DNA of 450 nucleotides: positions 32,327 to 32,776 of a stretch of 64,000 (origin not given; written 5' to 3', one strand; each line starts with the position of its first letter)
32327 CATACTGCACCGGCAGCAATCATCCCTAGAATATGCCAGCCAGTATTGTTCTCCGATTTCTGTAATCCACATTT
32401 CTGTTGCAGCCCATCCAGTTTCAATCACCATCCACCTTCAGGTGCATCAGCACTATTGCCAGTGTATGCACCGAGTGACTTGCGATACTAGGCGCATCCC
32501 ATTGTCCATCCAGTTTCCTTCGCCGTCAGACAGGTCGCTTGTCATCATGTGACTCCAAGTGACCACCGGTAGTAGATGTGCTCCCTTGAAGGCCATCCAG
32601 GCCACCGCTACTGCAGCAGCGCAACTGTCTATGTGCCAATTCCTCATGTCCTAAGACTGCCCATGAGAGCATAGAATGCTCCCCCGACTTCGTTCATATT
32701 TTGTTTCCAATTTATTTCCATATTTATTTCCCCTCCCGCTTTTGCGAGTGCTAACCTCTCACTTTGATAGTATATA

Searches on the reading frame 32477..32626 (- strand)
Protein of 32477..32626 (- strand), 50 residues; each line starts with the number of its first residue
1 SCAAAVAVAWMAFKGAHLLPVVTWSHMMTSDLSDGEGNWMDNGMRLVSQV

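Call 76: search_protein_representatives(protein=window:32477-32626:-)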
Query: 50 residues. Proteins with E-value up to 0.001 (for the whole library): 21; up to 1e-10: 12; up to 1e-30: 0. The best 21 are listed.
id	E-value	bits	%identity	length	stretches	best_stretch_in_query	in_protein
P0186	8.3e-27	106.5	100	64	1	1-50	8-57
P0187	9.4e-23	93.9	94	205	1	3-50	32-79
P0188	5.3e-17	76.1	77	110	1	3-49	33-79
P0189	5.7e-16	72.9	74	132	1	3-49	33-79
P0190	2.6e-15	70.8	72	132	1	3-49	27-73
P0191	5.1e-14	66.8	70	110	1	8-50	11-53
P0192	5.3e-14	66.8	34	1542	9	6-43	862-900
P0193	2.3e-13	64.8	78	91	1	11-50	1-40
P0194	8.2e-12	60.0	61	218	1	4-49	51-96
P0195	1.3e-11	59.3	65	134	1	3-49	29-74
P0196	1.4e-11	59.2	64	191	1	3-50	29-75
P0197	4.2e-11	57.8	62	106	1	3-49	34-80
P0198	3.1e-10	55.1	62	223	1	3-50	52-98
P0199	1.7e-07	46.6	61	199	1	4-50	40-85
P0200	7.7e-07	44.6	44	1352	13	25-40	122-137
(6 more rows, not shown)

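Call 77: list_cluster_members(proteins=[P0186, P0187])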
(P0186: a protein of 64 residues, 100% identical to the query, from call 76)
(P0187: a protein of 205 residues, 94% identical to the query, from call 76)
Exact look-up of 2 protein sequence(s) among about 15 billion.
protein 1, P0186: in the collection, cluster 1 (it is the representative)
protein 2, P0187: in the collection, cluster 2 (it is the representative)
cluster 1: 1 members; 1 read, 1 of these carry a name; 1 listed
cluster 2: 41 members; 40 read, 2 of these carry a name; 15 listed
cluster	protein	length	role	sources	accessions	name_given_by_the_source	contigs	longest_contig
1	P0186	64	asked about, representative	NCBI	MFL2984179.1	MAG: hypothetical protein ACJZ5B_01675 [Candidatus Poseidoniaceae archaeon]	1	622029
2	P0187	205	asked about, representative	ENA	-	-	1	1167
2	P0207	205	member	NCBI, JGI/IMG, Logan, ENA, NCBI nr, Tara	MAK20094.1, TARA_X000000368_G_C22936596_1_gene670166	MAG: hypothetical protein CMA05_02145 [Euryarchaeota archaeon] | hypothetical protein | hypothetical protein [Euryarchaeota archaeon]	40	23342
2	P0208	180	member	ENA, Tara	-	strand:- start:221 stop:763 length:543 start_codon:yes stop_codon:yes gene_type:complete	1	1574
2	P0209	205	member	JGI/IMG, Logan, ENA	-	-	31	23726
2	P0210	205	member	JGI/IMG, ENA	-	-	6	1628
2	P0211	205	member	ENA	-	-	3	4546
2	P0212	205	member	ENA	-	-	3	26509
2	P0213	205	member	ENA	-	-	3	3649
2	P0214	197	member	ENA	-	-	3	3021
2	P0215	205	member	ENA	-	-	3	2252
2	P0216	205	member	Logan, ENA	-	-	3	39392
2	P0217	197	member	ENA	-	-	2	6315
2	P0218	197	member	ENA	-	-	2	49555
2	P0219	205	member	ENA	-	-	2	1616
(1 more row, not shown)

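Call 81: search_protein_families(library=pfam, proteins=[P0187], max_evalue=0.001)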
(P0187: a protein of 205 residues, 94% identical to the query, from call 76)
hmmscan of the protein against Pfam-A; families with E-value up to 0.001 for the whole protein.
P0187 (205 aa): 0 families

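Call 86: search_solved_structures(query=A1, max_evalue=10, show_alignments=2)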
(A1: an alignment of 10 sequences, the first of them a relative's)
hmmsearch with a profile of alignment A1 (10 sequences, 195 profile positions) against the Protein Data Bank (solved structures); distinct sequences matched with E-value up to 10: 17.
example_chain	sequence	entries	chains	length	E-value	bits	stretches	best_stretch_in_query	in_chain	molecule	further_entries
9zcz_D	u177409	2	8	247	0.048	16.8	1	42-93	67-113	Aquaporin-1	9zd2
1fqy_A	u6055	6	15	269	0.057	16.6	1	42-93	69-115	AQUAPORIN-1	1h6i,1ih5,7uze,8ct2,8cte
6poj_A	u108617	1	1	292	0.062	16.4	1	42-92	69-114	Aquaporin-1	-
4csk_A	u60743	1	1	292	0.063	16.4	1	42-92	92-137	AQUAPORIN-1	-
1j4n_A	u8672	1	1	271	0.096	15.8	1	42-91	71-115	AQUAPORIN 1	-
7w7r_A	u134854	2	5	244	0.17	15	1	37-86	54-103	Aquaporin 1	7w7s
1l4a_D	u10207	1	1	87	0.2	14.8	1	63-111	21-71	S-SNAP25 fusion protein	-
3m9i_A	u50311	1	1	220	0.31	14.1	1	36-87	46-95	Lens fiber major intrinsic protein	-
1ymg_A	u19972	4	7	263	0.35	14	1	40-87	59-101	Lens fiber major intrinsic protein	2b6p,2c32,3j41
1sor_A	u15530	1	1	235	0.38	13.9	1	40-87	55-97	Aquaporin-0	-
8ghj_A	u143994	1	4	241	0.44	13.6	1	42-110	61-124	Aquaporin-2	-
2b6o_A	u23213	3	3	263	0.45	13.6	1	40-86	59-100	Lens fiber major intrinsic protein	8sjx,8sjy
8oee_A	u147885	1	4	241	0.54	13.4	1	42-110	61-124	Aquaporin-2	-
4nef_A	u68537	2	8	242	0.62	13.2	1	42-110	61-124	Aquaporin-2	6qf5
8vvx_X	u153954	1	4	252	0.69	13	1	42-110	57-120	Aquaporin-2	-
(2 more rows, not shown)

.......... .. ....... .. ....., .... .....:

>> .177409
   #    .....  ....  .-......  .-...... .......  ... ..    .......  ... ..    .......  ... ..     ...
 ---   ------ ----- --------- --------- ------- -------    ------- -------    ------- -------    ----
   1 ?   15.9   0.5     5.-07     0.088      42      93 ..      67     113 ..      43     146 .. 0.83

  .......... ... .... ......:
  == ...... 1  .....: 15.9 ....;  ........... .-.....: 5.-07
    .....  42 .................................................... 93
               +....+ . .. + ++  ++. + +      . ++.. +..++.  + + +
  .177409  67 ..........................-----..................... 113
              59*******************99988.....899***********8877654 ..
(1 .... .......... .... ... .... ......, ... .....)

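Call 89: predict_structure(alignment_id=A1)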
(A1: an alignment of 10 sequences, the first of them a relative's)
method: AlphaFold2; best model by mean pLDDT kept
length: 205 residues; sequences in the alignment: 10
mean_pLDDT: 42.7   pTM: 0.35
mean pLDDT of the five models: 42.7, 41.9, 39.2, 38.9, 37.9
residues with pLDDT >= 90: 0; 70-90: 0; 50-70: 27; < 50: 178
segments of 3 or more residues with pLDDT < 50: 1-3, 8-118, 120-122, 144-188, 198-205
pLDDT, mean of each block of 10 residues (from residue 1): 46 44 40 45 35 31 42 41 38 39 44 48 51 52 46 37 39 39 46 52 40
secondary structure, 60 per line:
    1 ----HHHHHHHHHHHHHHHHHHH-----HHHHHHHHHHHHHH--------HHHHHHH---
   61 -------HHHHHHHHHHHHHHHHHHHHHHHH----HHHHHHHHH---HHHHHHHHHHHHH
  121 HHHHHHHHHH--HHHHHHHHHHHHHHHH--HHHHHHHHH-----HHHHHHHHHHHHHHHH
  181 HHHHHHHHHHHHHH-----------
elements in order: H5-23 H29-42 H51-57 H68-91 H96-104 H108-130 H133-148 H151-159 H165-194
